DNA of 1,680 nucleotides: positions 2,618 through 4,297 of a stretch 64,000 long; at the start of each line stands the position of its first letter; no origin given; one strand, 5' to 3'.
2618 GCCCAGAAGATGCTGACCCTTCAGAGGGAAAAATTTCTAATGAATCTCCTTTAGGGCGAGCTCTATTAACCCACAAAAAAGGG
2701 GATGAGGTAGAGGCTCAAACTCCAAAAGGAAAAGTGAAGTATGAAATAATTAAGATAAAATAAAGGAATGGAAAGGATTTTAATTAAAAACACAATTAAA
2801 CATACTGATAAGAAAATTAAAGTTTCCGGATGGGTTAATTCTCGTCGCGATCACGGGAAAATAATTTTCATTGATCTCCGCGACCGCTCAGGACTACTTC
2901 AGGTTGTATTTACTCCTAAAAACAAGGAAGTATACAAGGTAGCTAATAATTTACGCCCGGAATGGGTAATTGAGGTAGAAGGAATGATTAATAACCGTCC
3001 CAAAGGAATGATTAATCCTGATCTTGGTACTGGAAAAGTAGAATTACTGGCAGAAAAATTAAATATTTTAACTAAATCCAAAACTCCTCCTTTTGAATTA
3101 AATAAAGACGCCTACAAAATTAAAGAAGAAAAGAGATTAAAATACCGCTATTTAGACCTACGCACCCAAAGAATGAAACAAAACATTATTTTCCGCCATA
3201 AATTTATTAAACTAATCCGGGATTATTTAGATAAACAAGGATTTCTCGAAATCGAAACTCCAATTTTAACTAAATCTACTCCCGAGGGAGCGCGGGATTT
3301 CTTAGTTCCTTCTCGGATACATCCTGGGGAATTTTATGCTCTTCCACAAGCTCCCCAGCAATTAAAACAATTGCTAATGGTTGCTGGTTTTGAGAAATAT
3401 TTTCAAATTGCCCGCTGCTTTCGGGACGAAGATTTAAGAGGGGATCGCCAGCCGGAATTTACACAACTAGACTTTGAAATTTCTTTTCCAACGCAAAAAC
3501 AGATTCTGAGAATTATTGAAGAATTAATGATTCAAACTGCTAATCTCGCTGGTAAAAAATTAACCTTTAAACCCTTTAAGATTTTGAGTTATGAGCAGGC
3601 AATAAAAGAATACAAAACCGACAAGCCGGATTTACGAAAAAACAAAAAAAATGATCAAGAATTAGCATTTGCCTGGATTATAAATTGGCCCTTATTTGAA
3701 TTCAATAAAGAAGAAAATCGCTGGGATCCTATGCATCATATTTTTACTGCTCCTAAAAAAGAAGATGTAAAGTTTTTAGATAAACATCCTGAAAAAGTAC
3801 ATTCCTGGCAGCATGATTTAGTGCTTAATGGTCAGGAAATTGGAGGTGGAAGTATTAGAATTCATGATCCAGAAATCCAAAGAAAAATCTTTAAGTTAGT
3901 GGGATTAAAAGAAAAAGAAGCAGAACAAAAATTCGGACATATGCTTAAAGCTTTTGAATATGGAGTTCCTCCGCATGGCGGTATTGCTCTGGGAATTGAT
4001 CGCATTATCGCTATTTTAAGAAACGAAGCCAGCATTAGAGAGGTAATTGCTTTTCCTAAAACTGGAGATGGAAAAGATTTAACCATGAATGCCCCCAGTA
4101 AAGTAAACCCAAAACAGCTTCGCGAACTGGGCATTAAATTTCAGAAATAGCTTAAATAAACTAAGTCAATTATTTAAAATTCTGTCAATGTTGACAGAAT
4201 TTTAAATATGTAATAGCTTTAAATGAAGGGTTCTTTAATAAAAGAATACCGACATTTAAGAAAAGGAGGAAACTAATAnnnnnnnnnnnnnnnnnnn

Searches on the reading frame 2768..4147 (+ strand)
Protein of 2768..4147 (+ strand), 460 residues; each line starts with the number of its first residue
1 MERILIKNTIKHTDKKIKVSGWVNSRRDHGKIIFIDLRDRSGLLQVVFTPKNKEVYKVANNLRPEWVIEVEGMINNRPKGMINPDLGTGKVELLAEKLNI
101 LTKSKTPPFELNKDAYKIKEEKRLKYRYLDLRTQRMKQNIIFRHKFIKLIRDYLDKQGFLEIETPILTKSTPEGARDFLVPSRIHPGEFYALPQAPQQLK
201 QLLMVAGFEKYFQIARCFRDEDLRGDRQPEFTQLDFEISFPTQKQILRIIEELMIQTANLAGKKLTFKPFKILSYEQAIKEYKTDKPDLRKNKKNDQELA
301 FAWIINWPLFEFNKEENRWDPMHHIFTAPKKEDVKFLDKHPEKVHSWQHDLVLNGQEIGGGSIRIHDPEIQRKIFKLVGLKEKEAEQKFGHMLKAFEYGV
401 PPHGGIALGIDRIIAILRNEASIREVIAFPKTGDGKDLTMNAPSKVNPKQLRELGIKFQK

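Call 40: search_protein_families(library=pfam, proteins=[window:2768-4147:+], max_evalue=0.001)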
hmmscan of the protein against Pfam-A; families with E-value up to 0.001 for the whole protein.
window:2768-4147:+ (460 aa): 2 families
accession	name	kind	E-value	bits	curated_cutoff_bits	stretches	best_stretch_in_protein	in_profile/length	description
PF00152.25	tRNA-synt_2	-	1.2e-116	389.6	25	1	120-432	2-307/308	tRNA synthetases class II (D, K and N)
PF01336.31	tRNA_anti-codon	-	1.5e-18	66.9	27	1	18-101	2-75/75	OB-fold nucleic acid binding domain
